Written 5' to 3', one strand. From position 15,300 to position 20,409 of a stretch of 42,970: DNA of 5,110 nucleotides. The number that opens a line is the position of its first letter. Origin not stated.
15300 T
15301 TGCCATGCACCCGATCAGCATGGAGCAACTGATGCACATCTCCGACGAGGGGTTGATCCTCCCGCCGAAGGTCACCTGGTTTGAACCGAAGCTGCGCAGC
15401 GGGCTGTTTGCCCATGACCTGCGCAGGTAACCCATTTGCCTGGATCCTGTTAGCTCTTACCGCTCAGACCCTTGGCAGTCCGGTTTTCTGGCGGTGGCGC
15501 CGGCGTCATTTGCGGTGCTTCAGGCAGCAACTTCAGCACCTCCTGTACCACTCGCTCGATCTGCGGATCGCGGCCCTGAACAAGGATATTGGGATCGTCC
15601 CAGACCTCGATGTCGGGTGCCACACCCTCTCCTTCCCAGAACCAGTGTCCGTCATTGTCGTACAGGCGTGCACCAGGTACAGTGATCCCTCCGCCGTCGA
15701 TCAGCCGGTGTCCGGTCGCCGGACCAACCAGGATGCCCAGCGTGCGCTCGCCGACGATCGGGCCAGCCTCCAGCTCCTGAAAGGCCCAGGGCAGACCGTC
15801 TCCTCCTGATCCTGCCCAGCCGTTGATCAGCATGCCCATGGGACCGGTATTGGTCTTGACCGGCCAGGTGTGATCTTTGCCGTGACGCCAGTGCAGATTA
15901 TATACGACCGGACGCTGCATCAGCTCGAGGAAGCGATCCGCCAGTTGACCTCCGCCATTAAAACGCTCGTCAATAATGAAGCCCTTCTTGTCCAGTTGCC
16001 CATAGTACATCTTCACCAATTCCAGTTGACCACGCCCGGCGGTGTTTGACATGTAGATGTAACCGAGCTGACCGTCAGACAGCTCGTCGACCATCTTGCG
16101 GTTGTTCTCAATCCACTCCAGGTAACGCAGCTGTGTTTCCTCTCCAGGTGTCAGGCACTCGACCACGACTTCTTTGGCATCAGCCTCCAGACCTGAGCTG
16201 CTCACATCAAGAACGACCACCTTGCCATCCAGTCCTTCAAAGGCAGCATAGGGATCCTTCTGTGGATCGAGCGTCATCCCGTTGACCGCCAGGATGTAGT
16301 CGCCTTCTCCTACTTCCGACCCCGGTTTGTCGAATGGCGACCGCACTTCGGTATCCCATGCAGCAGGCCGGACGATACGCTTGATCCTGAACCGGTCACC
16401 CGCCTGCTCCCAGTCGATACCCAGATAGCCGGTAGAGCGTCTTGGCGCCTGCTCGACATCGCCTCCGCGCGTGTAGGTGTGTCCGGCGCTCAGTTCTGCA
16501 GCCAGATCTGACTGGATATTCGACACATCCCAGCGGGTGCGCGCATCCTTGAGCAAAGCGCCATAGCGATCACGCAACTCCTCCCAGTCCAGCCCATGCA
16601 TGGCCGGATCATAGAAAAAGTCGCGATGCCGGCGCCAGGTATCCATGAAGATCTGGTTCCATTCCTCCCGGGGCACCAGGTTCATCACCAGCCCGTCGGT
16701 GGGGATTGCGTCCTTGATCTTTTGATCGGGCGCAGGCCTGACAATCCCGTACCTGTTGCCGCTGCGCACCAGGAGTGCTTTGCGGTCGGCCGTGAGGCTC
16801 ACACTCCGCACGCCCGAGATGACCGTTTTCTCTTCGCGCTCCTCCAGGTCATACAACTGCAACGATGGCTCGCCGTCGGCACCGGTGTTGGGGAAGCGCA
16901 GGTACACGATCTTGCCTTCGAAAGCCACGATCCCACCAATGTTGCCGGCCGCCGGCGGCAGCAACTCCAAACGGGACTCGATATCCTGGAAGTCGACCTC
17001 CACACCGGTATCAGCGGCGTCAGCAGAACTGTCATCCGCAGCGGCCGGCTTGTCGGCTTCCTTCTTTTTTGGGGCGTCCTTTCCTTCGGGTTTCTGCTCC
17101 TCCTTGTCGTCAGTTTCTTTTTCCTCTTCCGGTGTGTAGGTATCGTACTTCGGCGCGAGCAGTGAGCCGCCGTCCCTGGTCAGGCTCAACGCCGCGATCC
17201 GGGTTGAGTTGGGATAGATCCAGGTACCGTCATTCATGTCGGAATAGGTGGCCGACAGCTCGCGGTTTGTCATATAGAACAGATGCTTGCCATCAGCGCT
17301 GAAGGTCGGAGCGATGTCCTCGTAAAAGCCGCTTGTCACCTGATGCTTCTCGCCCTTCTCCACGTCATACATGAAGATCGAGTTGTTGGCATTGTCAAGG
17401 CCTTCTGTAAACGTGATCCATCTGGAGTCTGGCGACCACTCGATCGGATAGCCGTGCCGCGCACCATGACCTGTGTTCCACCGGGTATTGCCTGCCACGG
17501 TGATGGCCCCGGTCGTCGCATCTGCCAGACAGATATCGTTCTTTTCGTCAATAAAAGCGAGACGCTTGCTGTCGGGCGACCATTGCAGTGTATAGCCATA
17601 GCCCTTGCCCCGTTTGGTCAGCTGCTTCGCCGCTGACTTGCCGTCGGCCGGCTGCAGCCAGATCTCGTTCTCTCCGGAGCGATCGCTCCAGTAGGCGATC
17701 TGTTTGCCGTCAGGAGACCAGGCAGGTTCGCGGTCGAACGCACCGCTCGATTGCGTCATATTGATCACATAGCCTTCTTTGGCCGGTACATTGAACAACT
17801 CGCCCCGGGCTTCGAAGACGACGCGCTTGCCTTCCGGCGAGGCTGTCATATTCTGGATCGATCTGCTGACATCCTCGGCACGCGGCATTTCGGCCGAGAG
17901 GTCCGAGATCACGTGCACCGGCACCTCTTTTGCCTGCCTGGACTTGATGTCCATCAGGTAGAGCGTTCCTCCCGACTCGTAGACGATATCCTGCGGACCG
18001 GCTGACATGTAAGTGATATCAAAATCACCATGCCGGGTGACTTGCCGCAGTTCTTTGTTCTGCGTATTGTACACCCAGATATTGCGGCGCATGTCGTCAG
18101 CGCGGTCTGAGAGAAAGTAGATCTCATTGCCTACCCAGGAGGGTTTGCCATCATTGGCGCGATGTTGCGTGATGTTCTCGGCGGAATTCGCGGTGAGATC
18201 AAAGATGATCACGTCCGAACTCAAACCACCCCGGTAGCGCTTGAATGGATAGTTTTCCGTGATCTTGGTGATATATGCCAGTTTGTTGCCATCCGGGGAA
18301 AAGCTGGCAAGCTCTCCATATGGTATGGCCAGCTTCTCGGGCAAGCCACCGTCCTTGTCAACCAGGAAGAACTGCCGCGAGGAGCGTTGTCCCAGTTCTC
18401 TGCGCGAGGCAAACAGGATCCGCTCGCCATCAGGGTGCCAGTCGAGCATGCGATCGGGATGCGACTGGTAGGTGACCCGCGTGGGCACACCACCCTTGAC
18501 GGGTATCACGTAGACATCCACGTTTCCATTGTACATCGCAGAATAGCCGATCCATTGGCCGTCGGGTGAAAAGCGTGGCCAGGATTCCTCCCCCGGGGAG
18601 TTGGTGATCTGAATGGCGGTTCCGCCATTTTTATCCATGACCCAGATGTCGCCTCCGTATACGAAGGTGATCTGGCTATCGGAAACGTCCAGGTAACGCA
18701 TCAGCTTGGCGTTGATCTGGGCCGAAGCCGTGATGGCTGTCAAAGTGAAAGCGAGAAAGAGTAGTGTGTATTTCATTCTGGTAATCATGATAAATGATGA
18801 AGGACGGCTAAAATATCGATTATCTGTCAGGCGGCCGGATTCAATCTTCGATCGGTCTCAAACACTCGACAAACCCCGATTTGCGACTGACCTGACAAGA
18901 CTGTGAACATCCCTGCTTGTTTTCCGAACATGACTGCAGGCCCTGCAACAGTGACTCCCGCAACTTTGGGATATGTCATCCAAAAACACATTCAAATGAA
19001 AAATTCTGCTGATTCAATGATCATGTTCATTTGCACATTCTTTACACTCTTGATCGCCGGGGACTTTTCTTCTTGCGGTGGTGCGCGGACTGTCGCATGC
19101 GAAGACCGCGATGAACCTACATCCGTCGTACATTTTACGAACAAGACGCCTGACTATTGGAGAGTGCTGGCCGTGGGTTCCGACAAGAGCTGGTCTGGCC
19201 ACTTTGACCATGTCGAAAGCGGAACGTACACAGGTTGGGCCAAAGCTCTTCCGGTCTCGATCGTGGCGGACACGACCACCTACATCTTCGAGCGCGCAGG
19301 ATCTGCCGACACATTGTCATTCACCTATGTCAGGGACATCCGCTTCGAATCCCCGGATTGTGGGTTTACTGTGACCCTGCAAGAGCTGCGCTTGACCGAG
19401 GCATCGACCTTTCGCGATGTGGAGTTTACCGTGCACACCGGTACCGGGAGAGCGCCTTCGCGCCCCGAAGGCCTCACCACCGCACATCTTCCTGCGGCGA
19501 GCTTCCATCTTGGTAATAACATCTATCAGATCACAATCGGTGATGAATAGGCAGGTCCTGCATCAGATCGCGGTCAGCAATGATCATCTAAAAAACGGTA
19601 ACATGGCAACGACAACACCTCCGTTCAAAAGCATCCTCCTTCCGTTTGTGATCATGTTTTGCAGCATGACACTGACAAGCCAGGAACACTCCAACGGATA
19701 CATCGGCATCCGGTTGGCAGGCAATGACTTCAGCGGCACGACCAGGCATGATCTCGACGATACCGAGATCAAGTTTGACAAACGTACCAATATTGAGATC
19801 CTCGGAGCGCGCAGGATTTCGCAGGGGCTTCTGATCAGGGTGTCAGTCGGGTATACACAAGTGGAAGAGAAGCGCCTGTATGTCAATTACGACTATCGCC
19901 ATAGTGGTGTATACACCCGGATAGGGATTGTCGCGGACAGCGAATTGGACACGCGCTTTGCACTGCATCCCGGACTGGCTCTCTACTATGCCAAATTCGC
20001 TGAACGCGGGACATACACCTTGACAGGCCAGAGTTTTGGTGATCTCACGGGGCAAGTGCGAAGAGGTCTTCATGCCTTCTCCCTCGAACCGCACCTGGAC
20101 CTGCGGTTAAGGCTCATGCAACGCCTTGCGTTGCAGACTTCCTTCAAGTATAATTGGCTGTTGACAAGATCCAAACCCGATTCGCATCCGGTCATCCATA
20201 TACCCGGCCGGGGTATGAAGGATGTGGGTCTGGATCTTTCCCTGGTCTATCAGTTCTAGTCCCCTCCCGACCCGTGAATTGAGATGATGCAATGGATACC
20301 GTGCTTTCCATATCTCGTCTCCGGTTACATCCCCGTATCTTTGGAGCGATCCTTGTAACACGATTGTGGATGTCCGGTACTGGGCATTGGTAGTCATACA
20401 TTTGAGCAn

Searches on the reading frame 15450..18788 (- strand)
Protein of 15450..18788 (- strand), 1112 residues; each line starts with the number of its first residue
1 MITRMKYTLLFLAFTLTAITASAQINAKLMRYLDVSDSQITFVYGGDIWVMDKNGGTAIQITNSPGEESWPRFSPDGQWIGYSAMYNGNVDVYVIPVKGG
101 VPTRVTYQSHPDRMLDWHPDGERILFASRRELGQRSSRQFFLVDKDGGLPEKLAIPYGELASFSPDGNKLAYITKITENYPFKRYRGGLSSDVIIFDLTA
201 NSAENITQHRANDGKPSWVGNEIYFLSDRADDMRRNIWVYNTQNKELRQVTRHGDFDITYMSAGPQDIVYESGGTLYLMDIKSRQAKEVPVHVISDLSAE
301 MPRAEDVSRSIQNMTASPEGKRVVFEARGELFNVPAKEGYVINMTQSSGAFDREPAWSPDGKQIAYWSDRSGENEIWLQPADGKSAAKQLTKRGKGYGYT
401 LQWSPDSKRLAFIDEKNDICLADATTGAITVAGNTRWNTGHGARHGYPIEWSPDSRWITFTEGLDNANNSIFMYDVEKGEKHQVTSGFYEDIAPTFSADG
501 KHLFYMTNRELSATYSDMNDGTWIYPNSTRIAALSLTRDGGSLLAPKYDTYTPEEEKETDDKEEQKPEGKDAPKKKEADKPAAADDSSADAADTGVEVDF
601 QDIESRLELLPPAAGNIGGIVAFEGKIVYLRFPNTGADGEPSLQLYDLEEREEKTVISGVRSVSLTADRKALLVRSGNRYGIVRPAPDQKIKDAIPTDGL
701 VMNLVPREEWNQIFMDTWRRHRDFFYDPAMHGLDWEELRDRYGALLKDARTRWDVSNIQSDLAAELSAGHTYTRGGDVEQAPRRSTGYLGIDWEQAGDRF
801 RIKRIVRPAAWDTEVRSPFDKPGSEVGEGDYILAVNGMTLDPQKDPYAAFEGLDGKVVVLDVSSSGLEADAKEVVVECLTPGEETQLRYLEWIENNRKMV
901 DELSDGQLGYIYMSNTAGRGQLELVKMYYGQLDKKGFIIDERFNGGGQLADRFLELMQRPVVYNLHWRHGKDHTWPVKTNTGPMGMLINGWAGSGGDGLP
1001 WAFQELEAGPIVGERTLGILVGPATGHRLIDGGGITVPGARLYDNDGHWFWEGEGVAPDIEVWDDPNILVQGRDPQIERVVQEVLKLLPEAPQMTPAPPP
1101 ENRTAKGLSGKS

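Call 22: search_protein_families(library=pfam, proteins=[window:15450-18788:-], max_evalue=0.001)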
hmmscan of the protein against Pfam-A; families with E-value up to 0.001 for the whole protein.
window:15450-18788:- (1112 aa): 7 families
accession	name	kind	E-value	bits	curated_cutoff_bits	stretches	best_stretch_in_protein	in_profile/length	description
PF07676.18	PD40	-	7.6e-37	124.9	20.9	3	348-377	8-37/38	WD40-like Beta Propeller Repeat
PF14685.13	PDZ_Tricorn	-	2.5e-21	75.9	25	1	787-876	1-88/88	Tricorn protease PDZ domain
PF00930.27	DPPIV_N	-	4.2e-20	72.2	22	0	42-109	19-82/354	Dipeptidyl peptidase IV (DPP IV) N-terminal region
PF03572.23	Peptidase_S41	-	6.8e-18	65.2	24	1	908-1062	2-165/165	Peptidase family S41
PF14684.11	Tricorn_C1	-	3.5e-17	62.5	24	1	706-758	1-53/59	Tricorn protease C1 domain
PF25174.1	Beta-prop_THOC3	-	4.4e-09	36.2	305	0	390-462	83-148/272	THOC3 beta-propeller domain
PF24817.1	WD40_WDHD1_1st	-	0.00032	20.4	109.9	0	356-420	229-290/291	WDHD1 first WD40 domain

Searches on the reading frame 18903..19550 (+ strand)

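Call 22: search_protein_families(library=pfam, proteins=[window:18903-19550:+], max_evalue=0.001)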
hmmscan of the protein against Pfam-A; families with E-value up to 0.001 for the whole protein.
window:18903-19550:+ (215 aa): 1 family
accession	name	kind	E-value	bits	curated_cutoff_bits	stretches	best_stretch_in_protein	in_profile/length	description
PF20050.4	DUF6452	-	2.4e-07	31.3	27.1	1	115-158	25-73/108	Family of unknown function (DUF6452)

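Call 36: search_protein_families(library=ncbifam, proteins=[window:18903-19550:+], max_evalue=0.01)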
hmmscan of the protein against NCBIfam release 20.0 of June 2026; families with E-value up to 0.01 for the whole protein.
window:18903-19550:+ (215 aa): 0 families

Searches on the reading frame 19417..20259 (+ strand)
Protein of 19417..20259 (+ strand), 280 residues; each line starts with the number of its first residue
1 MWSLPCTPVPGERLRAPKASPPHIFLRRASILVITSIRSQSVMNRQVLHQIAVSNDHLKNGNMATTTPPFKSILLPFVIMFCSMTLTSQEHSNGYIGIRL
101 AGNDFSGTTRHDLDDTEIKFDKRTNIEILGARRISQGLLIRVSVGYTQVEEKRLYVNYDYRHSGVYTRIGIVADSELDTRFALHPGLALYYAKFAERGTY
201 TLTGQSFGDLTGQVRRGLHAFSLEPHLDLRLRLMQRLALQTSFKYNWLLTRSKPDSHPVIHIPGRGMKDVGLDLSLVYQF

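Call 22: search_protein_families(library=pfam, proteins=[window:19417-20259:+], max_evalue=0.001)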
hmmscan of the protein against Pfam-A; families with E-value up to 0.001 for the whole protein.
window:19417-20259:+ (280 aa): 1 family
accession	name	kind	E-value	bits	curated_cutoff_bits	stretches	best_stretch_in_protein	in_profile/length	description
PF19515.5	DUF6048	-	4.1e-08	33.8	27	1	97-267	38-209/232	Domain of unknown function (DUF6048)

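Call 36: search_protein_families(library=ncbifam, proteins=[window:19417-20259:+], max_evalue=0.01)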
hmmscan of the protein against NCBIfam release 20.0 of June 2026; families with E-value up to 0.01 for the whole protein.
window:19417-20259:+ (280 aa): 0 families
